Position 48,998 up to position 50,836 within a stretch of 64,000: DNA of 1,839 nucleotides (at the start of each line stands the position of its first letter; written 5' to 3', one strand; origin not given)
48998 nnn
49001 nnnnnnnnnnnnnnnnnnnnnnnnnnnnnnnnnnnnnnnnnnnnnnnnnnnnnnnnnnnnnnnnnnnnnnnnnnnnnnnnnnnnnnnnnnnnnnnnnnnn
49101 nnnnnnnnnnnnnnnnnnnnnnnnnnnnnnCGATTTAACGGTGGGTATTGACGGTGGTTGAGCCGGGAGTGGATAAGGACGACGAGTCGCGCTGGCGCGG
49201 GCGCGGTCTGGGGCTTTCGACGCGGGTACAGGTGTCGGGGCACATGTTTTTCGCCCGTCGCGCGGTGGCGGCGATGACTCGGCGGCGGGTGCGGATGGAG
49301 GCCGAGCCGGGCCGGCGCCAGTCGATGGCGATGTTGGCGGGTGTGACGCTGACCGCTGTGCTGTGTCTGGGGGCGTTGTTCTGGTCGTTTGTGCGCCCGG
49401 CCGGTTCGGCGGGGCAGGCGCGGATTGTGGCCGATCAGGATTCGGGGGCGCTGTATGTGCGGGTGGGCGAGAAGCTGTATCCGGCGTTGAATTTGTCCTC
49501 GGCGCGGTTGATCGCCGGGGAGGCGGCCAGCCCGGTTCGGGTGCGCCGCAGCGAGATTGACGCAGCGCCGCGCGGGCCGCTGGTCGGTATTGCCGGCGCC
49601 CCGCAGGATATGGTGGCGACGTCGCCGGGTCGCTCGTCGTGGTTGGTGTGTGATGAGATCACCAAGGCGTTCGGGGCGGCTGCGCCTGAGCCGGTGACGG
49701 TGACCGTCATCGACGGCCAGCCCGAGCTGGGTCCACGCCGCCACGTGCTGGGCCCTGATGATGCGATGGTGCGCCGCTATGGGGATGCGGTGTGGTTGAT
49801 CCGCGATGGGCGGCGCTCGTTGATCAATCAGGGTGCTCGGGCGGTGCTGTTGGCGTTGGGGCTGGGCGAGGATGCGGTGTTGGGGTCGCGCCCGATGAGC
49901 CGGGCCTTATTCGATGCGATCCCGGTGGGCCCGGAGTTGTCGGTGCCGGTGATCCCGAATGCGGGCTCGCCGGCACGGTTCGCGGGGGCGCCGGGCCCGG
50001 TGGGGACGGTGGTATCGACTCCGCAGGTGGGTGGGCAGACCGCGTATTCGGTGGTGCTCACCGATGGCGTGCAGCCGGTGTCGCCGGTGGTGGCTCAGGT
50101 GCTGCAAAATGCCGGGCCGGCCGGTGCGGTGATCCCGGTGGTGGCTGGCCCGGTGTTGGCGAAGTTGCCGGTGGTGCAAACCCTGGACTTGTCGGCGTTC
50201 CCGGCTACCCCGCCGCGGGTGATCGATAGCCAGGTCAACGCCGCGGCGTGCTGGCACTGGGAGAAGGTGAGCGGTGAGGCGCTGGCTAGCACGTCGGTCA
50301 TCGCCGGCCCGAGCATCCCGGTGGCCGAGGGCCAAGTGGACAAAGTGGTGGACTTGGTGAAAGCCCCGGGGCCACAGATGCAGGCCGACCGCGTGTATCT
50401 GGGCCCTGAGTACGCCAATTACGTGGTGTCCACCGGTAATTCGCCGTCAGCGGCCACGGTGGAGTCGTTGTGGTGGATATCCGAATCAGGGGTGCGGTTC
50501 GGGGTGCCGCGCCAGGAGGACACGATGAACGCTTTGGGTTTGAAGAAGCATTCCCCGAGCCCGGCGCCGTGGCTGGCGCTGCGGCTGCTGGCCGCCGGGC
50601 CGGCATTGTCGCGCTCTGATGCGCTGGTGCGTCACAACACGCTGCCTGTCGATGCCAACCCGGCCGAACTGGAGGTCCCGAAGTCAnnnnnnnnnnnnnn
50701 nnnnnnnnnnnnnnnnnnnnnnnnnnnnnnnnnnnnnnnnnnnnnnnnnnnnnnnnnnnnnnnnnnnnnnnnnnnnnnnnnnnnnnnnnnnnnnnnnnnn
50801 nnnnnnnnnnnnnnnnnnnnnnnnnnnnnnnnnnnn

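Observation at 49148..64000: ESX locus with mixed features: EsxM/EsxN (ESX-5-type) substrates, but a single fused EccC and an EspI-like ATPase between espG and eccD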

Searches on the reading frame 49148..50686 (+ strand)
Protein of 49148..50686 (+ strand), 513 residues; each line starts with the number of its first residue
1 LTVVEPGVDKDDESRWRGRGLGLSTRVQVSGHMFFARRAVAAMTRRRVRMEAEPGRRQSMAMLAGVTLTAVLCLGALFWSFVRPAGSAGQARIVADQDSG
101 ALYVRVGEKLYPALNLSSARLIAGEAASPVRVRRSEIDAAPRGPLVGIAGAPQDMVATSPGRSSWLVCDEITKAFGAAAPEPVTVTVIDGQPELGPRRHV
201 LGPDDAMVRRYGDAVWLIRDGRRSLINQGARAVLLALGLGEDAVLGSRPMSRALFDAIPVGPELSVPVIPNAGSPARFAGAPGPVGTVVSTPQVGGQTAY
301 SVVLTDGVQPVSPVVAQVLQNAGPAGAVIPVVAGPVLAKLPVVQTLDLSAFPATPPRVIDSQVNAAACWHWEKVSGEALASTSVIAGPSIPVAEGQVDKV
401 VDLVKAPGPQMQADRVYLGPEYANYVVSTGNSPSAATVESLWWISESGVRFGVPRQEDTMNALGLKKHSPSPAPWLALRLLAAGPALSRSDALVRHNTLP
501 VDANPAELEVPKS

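Call 9: search_protein_families(library=ncbifam, proteins=[window:49148-50686:+])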
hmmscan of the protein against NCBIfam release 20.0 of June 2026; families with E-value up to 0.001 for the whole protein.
window:49148-50686:+ (513 aa): 1 family
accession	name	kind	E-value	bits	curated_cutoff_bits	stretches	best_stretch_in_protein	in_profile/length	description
TIGR03919.1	T7SS_EccB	equivalog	1.5e-139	465.8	154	1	24-488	1-457/457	type VII secretion protein EccB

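Call 10: search_protein_families(library=pfam, proteins=[window:49148-50686:+])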
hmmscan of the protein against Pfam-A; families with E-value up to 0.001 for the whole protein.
window:49148-50686:+ (513 aa): 1 family
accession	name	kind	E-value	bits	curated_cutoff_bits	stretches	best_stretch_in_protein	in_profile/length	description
PF05108.18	T7SS_ESX1_EccB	-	2e-143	479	27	1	22-500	2-473/474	Type VII secretion system ESX-1, transport TM domain B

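Call 12: search_solved_structures(query=window:49148-50686:+, max_evalue=1e-10)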
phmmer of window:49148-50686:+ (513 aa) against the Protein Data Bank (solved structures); distinct sequences matched with E-value up to 1e-10: 7.
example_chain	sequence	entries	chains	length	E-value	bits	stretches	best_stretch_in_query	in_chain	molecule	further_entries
7b9f_B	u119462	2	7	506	6.5e-191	638.8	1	17-512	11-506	EccB5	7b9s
7np7_B1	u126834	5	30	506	1.5e-177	594.7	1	14-512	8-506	ESX-5 secretion system ATPase EccB5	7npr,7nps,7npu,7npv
6lar_A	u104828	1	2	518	1.7e-95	324.1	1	22-510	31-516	ESX-3 secretion system ATPase EccB3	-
6sgy_A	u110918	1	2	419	8.3e-82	278.9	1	93-510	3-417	ESX-3 secretion system protein EccB3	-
3x3m_A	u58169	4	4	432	3.5e-46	161.4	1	93-508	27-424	ESX-1 secretion system protein EccB1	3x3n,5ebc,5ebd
5cyu_A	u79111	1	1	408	1.4e-45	159.5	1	92-507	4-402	Conserved membrane protein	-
4kk7_A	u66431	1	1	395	1.4e-43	152.8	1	93-499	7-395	ESX-1 secretion system protein eccB1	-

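Call 20: find_homologous_proteins(query=window:49148-50686:+, max_evalue=1e-10)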
Query window:49148-50686:+ (513 aa): 788 proteins with E <= 1e-10 among 8000 candidates; the best 120 are listed.
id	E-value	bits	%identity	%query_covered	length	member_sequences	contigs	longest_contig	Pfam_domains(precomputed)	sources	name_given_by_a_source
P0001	0.0e+0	1050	94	100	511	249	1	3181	PF05108.19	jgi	-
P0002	0.0e+0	1015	90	100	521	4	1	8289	PF05108.19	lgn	-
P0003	2.5e-296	1001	89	100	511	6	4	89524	PF05108.19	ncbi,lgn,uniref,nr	ncbi:type VII secretion protein EccB [Mycobacterium avium subsp. hominissuis]|uniref:type VII secret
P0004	6.3e-292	987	89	99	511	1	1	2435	PF05108.19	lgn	-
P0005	1.7e-281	953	88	96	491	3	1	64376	PF05108.19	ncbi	ncbi:type VII secretion protein EccB, partial [Mycobacterium marinum]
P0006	4.1e-279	945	85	98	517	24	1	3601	PF05108.19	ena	-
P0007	1.0e-274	930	84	99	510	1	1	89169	PF05108.19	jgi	jgi:type VII secretion protein EccB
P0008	3.1e-273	925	83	98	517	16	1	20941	PF05108.19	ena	-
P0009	5.4e-273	924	89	92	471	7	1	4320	PF05108.19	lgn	-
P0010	5.0e-272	921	82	100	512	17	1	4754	PF05108.19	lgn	-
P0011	5.5e-271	918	82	99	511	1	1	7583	PF05108.19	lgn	-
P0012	9.6e-270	914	82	100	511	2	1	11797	PF05108.19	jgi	jgi:type VII secretion protein EccB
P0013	2.1e-269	913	81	100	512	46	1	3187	PF05108.19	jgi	jgi:type VII secretion protein EccB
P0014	1.9e-266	903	89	90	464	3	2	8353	PF05108.19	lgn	-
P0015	9.7e-266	901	100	82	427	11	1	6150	PF05108.19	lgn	-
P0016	1.5e-265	900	81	99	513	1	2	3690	PF05108.19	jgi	jgi:type VII secretion protein EccB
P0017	3.3e-264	896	81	98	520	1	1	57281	PF05108.19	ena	-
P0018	7.5e-256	868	82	94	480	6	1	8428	PF05108.19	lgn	-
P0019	1.1e-254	864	78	98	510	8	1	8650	PF05108.19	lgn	-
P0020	2.4e-253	860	79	97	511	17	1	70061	PF05108.19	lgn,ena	-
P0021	1.8e-251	854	78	98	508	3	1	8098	PF05108.19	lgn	-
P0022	5.3e-251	852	79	97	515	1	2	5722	PF05108.19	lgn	-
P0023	1.4e-248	844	77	97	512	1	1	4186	PF05108.19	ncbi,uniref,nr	ncbi:type VII secretion protein EccB [Mycobacterium simiae]|uniref:Type VII secretion protein EccB n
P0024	4.5e-248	842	76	100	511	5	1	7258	PF05108.19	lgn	-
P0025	6.4e-247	838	78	97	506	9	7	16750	PF05108.19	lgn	-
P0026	9.6e-246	835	77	100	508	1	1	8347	PF05108.19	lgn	-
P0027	1.9e-244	830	77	100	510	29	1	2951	PF05108.19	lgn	-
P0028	1.5e-243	827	78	97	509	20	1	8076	PF05108.19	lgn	-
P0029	1.2e-241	821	75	99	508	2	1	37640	PF05108.19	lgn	-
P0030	1.0e-238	811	79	94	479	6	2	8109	PF05108.19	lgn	-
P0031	2.5e-237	807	78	94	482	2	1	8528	PF05108.19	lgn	-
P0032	1.9e-236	804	74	98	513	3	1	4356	PF05108.19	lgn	-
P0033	4.1e-235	800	74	98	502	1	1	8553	PF05108.19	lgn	-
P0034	1.9e-234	797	74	97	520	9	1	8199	PF05108.19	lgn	-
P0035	2.2e-233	794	74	98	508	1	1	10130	PF05108.19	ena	-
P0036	7.6e-231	785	74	98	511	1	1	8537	PF05108.19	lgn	-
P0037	1.0e-229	782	72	98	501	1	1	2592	PF05108.19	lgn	-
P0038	3.3e-224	764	72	97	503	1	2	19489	PF05108.19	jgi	-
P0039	1.7e-221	755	69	99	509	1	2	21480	PF05108.19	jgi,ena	-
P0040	1.6e-216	738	69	97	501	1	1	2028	PF05108.19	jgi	jgi:type VII secretion protein EccB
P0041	4.6e-214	730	67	97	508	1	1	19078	PF05108.19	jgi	jgi:type VII secretion protein EccB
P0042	2.3e-212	724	84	78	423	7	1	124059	PF05108.19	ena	-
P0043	1.3e-210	719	66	99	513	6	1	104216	PF05108.19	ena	-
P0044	1.4e-209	715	66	95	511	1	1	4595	PF05108.19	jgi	jgi:ESX secretion system ATPase EccB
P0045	1.2e-208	712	66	98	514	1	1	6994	PF05108.19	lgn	-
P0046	1.4e-208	712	66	98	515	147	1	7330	PF05108.19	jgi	-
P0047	4.7e-207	707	66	99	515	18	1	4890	PF05108.19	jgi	jgi:type VII secretion protein EccB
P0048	7.3e-207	706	65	98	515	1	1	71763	PF05108.19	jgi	jgi:type VII secretion protein EccB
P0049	2.2e-206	705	65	99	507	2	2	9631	PF05108.19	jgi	-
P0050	2.4e-206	705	66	99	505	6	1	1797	PF05108.19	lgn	-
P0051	4.6e-206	704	65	95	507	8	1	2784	PF05108.19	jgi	-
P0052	2.1e-205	702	66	95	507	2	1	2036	PF05108.19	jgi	-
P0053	1.9e-203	695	64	99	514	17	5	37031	PF05108.19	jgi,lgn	jgi:type VII secretion protein EccB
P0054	5.0e-201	687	63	98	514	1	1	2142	PF05108.19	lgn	-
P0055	1.5e-200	686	65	96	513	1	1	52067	PF05108.19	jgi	jgi:type VII secretion protein EccB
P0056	4.6e-200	684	64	97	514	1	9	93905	PF05108.19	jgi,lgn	jgi:type VII secretion protein EccB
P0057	6.2e-200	684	64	95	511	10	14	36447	PF05108.19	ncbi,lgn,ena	-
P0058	1.5e-199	682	63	98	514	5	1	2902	PF05108.19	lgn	-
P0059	7.8e-199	680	63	98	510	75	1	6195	PF05108.19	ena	-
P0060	3.2e-197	675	62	100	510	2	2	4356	PF05108.19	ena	-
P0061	1.7e-196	672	62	99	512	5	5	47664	PF05108.19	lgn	-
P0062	1.3e-195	669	63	97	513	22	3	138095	PF05108.19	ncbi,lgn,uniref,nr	ncbi:putative ESX-3 secretion system protein [Mycolicibacterium conceptionense]|uniref:Putative ESX-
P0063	3.4e-195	668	62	99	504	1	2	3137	PF05108.19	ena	-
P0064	1.2e-194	666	63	95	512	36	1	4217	PF05108.19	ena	-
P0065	2.1e-194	665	62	98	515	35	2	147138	PF05108.19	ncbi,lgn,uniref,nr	ncbi:type VII secretion protein EccB [Mycolicibacterium vinylchloridicum]|uniref:type VII secretion 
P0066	4.3e-194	664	61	98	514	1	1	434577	PF05108.19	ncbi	ncbi:type VII secretion protein EccB [Mycobacterium sp. URHB0021]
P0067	2.1e-193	662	62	99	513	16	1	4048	PF05108.19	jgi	jgi:type VII secretion protein EccB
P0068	2.2e-193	662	62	98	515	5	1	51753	PF05108.19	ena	-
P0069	2.3e-193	662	61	98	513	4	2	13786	PF05108.19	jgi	jgi:type VII secretion protein EccB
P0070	3.3e-193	661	61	100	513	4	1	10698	PF05108.19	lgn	-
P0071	7.2e-192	657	62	98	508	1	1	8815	PF05108.19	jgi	jgi:type VII secretion protein EccB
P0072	1.0e-190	653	62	97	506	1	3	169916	PF05108.19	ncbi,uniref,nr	ncbi:type VII secretion protein EccB [Mycobacterium kyorinense]|uniref:Type VII secretion protein Ec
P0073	1.7e-190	652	61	98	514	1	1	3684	PF05108.19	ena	-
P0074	2.7e-190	652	61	97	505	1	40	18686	PF05108.19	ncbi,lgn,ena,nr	ncbi:MAG: hypothetical protein QG597_3792 [Actinomycetota bacterium]|nr:hypothetical protein [Actino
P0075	2.8e-190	652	60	99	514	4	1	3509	PF05108.19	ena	-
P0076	3.4e-190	651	61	99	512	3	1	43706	PF05108.19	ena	-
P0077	3.5e-190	651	60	99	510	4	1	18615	PF05108.19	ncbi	-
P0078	3.9e-190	651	62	97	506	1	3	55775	PF05108.19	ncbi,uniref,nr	ncbi:type VII secretion protein EccB [Mycobacterium celatum]|uniref:Type VII secretion protein EccB 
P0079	5.4e-190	651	61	98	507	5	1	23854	PF05108.19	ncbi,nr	ncbi:MAG: type VII secretion protein EccB [Mycobacteriaceae bacterium]|nr:type VII secretion protein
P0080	1.6e-189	649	61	99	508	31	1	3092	PF05108.19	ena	-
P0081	9.0e-189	647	61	97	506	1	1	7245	PF05108.19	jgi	jgi:type VII secretion protein EccB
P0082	1.2e-188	646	62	97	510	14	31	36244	PF05108.19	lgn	-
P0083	1.3e-188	646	61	98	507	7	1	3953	PF05108.19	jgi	jgi:type VII secretion protein EccB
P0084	7.4e-188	644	61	97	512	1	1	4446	PF05108.19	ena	-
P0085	1.5e-187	643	61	98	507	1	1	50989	PF05108.19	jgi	jgi:ESX secretion system ATPase EccB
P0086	2.8e-187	642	60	98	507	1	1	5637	PF05108.19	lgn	-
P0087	3.1e-187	642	62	95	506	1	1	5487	PF05108.19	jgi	jgi:type VII secretion protein EccB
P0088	3.3e-187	642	62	95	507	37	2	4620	PF05108.19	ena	-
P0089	3.6e-187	641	62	97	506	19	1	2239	PF05108.19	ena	-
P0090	8.4e-187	640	63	95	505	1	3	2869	PF05108.19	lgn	-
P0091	8.8e-187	640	61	98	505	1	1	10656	PF05108.19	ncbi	-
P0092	1.8e-186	639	61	96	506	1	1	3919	PF05108.19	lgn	-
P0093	5.3e-186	638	60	98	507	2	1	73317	PF05108.19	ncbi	-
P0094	8.1e-186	637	62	96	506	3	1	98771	PF05108.19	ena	-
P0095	9.9e-186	637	62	98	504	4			PF05108.19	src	-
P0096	1.0e-185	637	60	97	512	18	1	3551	PF05108.19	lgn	-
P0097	1.2e-185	636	61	95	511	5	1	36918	PF05108.19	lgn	-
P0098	1.3e-185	636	61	97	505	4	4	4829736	PF05108.19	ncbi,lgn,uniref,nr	ncbi:type VII secretion protein EccB [Mycobacterium shimoidei]|uniref:Type VII secretion protein Ecc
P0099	3.0e-185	635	61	97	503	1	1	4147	PF05108.19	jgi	jgi:type VII secretion protein EccB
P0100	4.3e-185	635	61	98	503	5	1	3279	PF05108.19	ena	-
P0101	6.3e-185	634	61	95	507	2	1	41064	PF05108.19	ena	-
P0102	9.5e-185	633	65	88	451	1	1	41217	PF05108.19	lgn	-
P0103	1.0e-184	633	61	97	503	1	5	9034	PF05108.19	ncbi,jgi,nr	ncbi:MAG: hypothetical protein QOE52_163 [Mycobacterium sp.]|jgi:type VII secretion protein EccB|nr:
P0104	1.1e-184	633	61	96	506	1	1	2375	PF05108.19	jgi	jgi:type VII secretion protein EccB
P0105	1.8e-184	632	60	98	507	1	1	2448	PF05108.19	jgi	jgi:type VII secretion protein EccB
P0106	1.9e-184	632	60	98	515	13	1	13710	PF05108.19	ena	-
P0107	2.0e-184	632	61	98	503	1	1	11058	PF05108.19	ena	-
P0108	2.1e-184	632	60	98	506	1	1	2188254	PF05108.19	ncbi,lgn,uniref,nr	ncbi:type VII secretion protein EccB [Mycobacterium botniense]|uniref:ESX-5 secretion system ATPase 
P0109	2.1e-184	632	61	98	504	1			PF05108.19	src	-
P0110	2.7e-184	632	59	98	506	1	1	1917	PF05108.19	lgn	-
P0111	2.9e-184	632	61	96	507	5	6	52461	PF05108.19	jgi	-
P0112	3.4e-184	632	60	97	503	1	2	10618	PF05108.19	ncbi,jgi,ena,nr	ncbi:MAG: hypothetical protein QOG95_649 [Mycobacterium sp.]|jgi:type VII secretion protein EccB|nr:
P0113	3.4e-184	632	60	97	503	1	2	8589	PF05108.19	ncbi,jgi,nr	ncbi:MAG: hypothetical protein QOI79_684 [Mycobacterium sp.]|jgi:type VII secretion protein EccB|nr:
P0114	3.8e-184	631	60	97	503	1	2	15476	PF05108.19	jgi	jgi:type VII secretion protein EccB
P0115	4.5e-184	631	60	97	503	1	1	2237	PF05108.19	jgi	jgi:type VII secretion protein EccB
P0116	4.9e-184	631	60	98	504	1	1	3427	PF05108.19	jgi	jgi:type VII secretion protein EccB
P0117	5.6e-184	631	60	97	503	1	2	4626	PF05108.19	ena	-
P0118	6.6e-184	631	60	97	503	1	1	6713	PF05108.19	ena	-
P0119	8.1e-184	630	60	98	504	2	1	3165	PF05108.19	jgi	jgi:type VII secretion protein EccB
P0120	9.3e-184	630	61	96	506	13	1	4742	PF05108.19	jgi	jgi:type VII secretion protein EccB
